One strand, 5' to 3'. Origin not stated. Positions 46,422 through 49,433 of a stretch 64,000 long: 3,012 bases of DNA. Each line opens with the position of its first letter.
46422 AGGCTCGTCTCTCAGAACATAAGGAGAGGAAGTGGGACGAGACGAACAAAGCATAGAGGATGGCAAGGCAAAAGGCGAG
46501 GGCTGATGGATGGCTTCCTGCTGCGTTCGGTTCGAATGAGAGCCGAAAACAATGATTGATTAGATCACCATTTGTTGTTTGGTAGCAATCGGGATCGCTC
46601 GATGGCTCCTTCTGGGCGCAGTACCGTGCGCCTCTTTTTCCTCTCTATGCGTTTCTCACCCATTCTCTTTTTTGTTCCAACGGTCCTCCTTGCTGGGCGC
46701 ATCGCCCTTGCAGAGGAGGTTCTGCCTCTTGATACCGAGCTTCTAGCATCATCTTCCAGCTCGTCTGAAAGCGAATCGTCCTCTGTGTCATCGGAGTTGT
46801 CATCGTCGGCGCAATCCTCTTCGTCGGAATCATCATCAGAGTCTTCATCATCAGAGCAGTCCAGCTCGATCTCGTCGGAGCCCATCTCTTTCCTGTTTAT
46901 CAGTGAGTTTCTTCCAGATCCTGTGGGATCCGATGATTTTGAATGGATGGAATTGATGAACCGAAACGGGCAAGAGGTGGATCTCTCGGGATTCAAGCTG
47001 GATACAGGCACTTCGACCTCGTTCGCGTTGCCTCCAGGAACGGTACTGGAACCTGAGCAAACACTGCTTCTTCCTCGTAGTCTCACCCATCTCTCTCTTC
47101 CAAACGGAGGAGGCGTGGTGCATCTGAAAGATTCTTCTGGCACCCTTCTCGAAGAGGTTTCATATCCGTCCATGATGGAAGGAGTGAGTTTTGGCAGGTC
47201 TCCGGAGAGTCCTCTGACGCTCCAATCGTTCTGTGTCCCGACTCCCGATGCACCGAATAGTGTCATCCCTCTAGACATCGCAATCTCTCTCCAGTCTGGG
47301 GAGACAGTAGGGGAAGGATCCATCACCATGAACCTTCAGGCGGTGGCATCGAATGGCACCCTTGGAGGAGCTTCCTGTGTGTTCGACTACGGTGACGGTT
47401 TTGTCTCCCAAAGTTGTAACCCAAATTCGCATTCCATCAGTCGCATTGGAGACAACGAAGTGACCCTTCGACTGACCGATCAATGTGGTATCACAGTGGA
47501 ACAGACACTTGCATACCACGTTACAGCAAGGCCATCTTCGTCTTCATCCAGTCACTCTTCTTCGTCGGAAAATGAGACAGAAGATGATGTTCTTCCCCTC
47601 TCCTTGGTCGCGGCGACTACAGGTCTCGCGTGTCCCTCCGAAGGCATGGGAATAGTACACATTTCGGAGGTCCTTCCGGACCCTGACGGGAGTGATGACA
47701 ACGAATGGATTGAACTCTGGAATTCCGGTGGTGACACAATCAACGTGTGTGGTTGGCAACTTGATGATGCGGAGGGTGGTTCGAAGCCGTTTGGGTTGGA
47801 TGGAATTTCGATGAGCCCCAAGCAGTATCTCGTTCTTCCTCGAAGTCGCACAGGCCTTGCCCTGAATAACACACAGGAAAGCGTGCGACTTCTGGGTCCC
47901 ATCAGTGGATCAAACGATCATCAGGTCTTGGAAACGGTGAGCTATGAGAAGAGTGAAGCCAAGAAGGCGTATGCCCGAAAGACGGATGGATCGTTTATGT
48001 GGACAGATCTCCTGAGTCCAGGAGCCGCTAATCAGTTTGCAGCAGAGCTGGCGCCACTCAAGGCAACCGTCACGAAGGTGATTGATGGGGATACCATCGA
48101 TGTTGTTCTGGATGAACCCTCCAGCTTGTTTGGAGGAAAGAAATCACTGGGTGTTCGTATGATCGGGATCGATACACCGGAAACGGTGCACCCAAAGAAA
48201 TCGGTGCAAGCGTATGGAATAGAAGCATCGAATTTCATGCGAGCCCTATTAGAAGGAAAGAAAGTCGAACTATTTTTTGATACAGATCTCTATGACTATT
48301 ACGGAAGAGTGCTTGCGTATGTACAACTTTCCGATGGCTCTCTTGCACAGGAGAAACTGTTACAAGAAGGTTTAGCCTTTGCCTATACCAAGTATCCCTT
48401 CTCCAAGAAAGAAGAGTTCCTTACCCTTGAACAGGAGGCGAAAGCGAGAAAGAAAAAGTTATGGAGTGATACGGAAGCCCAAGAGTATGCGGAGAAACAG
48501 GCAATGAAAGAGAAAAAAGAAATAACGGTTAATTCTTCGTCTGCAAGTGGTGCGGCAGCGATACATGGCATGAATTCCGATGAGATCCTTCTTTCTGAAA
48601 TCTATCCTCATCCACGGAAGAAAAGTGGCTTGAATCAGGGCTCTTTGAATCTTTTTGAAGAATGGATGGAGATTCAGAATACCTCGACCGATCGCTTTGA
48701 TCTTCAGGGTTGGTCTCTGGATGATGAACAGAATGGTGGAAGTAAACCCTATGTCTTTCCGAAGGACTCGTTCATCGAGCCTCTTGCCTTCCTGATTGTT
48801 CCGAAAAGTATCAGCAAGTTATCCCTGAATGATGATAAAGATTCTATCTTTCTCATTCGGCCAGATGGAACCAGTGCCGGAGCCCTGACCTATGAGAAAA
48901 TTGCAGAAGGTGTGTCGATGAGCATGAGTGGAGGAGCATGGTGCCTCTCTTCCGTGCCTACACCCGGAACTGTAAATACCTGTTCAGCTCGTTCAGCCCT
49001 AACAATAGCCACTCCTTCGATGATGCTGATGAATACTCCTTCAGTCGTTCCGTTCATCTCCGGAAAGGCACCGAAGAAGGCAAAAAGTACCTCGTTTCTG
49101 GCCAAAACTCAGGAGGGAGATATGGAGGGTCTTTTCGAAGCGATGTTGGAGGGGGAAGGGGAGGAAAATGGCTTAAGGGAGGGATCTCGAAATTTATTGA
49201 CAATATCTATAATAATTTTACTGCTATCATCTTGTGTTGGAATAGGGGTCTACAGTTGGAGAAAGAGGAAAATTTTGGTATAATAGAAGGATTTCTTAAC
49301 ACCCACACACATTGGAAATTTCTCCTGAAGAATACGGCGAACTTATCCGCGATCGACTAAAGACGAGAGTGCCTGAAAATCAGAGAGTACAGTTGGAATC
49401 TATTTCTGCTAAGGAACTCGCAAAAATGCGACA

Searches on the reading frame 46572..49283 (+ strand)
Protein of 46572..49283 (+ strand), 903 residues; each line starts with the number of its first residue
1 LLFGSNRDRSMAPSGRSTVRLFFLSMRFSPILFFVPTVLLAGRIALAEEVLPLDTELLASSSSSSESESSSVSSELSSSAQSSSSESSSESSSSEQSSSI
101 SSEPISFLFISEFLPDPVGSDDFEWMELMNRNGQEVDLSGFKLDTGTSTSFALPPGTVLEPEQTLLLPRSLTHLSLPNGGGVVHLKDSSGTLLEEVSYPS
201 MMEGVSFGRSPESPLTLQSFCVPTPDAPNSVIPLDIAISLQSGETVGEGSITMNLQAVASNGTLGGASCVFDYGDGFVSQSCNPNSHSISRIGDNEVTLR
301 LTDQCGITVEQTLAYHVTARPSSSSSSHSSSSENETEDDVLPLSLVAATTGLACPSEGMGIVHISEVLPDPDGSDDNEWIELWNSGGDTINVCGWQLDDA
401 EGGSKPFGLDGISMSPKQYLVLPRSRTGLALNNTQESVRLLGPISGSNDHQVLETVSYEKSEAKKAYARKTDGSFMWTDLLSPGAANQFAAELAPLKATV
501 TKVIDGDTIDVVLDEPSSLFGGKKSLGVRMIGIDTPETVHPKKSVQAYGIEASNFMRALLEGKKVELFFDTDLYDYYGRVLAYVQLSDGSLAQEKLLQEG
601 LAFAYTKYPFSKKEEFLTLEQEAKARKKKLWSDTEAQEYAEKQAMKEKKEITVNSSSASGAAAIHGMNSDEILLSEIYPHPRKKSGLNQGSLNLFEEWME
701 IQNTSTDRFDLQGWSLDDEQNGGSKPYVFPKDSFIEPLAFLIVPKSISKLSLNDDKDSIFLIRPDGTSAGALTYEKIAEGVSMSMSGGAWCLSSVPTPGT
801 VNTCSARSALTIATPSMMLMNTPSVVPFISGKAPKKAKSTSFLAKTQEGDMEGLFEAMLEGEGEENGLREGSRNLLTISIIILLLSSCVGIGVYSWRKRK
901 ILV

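Call 19: search_protein_families(library=pfam, proteins=[window:46572-49283:+], max_evalue=0.001)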
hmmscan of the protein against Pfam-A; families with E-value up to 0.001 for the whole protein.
window:46572-49283:+ (903 aa): 2 families
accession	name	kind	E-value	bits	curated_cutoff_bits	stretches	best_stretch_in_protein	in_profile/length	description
PF00932.25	LTD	-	4e-41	140.2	34.3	3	107-199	7-108/109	Lamin Tail Domain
PF00565.23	SNase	-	3.3e-26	92.3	21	1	528-633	2-107/107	Staphylococcal nuclease homologue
